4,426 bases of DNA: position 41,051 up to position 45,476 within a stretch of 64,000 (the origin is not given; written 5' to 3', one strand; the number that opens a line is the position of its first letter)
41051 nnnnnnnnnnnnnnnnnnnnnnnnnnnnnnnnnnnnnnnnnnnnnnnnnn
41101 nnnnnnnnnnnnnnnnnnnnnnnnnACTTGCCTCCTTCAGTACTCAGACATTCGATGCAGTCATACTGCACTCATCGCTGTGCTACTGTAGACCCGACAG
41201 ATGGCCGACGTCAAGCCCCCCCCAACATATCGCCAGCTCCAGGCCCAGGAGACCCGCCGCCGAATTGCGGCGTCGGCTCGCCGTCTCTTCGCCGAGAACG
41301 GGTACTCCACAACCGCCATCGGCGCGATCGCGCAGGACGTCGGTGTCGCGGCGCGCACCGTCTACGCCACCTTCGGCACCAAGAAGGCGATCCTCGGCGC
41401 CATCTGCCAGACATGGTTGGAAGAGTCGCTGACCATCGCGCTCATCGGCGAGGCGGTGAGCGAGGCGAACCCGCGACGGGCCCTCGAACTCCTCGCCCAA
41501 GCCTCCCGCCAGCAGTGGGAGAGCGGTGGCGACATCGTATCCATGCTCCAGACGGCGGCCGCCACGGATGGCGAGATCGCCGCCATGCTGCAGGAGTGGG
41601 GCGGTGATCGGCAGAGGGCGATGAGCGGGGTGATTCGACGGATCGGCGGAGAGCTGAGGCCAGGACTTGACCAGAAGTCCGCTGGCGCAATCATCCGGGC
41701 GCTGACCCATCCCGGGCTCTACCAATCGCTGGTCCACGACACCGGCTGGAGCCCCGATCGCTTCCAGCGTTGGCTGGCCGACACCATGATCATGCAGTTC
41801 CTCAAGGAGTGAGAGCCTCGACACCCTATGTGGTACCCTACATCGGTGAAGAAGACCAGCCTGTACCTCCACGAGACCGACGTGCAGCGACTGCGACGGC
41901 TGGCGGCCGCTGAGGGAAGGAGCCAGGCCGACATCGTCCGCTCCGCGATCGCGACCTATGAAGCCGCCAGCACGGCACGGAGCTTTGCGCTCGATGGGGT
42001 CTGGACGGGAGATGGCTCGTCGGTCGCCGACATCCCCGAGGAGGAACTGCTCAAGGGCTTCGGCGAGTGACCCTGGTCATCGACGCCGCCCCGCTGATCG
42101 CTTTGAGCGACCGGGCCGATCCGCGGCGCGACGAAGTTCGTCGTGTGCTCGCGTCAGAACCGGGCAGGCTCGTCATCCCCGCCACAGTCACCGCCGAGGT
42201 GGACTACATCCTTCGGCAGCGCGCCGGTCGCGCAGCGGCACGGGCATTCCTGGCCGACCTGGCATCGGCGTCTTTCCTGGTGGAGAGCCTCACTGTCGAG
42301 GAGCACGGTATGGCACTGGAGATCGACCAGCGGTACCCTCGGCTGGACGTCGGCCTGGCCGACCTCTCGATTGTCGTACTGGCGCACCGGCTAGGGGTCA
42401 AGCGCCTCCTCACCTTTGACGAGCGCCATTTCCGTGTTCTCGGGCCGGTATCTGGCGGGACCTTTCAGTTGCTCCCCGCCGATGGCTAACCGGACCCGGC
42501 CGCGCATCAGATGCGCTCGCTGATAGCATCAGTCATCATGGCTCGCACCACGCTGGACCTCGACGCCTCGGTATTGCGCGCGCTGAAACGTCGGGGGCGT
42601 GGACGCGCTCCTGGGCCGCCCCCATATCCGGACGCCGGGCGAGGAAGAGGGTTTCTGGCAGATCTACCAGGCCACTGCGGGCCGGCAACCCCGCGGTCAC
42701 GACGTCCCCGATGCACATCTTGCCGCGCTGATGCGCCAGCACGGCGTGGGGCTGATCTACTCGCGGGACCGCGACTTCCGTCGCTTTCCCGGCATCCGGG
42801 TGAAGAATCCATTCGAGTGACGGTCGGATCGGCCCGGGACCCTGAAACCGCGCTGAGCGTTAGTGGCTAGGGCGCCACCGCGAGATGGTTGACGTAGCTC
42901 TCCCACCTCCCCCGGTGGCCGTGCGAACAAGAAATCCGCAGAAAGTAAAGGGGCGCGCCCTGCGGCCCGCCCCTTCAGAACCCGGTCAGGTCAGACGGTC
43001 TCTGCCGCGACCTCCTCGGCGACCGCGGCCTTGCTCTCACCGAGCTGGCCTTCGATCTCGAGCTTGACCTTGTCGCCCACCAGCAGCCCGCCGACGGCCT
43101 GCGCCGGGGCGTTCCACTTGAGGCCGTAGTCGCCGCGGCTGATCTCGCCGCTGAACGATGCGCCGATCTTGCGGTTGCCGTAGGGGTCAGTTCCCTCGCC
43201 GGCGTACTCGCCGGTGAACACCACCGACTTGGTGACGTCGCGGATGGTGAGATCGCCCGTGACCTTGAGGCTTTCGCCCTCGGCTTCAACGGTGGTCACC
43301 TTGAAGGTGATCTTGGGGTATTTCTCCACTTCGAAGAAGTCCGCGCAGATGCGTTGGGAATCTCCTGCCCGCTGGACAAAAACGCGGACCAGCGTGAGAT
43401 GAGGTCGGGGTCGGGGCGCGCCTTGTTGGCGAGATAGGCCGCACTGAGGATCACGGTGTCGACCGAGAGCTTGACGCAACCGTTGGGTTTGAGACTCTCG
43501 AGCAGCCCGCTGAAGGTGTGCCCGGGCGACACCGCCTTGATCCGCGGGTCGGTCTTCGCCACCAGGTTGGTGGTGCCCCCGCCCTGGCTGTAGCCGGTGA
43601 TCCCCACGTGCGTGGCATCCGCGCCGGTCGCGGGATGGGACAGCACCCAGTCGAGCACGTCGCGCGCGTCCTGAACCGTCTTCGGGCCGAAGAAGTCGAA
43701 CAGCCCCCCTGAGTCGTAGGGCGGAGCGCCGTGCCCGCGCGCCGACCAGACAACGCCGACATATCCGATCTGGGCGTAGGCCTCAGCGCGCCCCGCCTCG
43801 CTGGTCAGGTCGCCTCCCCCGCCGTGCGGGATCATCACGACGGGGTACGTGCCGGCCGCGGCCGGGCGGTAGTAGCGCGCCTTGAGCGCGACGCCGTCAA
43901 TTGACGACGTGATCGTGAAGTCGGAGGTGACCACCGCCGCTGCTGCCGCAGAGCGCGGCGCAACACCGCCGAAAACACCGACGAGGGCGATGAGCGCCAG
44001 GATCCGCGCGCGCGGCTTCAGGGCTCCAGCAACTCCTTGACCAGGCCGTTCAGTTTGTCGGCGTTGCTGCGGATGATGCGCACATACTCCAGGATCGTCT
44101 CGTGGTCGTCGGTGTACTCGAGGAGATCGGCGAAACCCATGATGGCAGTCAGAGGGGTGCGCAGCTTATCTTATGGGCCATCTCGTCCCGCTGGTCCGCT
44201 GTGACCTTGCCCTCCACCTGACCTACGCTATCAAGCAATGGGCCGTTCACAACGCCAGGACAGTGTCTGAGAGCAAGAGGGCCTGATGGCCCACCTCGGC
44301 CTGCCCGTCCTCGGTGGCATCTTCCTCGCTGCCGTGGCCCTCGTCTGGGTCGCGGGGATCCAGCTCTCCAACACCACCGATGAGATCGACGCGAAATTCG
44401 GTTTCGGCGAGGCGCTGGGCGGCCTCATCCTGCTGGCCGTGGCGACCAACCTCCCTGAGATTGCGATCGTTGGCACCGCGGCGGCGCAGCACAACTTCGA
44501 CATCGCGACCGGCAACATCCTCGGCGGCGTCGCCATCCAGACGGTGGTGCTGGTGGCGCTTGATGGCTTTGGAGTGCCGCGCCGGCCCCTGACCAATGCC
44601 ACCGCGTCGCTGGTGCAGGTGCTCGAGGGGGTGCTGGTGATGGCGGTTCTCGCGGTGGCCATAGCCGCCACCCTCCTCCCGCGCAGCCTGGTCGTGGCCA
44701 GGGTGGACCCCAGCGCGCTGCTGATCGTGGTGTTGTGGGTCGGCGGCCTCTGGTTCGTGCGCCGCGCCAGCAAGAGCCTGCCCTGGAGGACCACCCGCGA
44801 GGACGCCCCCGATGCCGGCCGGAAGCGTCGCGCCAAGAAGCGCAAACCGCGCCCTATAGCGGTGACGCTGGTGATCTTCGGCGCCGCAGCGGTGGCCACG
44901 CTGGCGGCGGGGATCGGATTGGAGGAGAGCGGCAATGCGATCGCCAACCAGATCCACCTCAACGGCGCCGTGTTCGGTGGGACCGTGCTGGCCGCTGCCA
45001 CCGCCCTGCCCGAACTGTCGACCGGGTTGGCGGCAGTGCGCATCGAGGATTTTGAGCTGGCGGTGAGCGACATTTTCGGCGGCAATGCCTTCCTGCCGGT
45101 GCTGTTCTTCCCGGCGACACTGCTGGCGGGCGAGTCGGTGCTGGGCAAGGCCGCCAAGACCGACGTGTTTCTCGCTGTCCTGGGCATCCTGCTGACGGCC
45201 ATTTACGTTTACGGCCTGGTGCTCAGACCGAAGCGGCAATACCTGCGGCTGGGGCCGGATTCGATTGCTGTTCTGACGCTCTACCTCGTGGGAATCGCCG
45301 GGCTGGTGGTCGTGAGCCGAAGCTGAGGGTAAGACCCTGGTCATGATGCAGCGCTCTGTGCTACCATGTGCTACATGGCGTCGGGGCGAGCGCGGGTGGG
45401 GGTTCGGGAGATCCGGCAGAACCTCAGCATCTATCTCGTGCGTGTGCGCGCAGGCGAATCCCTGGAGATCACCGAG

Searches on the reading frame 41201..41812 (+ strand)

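Call 63: search_protein_families(library=pfam, proteins=[window:41201-41812:+], max_evalue=0.0001)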
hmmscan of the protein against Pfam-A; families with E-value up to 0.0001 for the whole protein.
window:41201-41812:+ (203 aa): 2 families
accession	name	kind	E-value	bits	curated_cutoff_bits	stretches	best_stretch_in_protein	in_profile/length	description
PF00440.29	TetR_N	-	7.5e-11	42.1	24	1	24-68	3-47/47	Bacterial regulatory proteins, tetR family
PF16859.10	TetR_C_11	-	1.6e-06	28.9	32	1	92-193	8-111/113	Tetracyclin repressor-like, C-terminal domain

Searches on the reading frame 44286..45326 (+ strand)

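Call 60: search_protein_families(library=pfam, proteins=[window:44286-45326:+], max_evalue=0.0001)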
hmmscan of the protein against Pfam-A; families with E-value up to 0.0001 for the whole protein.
window:44286-45326:+ (346 aa): 1 family
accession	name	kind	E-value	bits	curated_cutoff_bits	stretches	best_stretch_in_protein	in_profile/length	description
PF01699.29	Na_Ca_ex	-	7.1e-23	81.7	24.9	2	11-155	4-146/151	Sodium/calcium exchanger protein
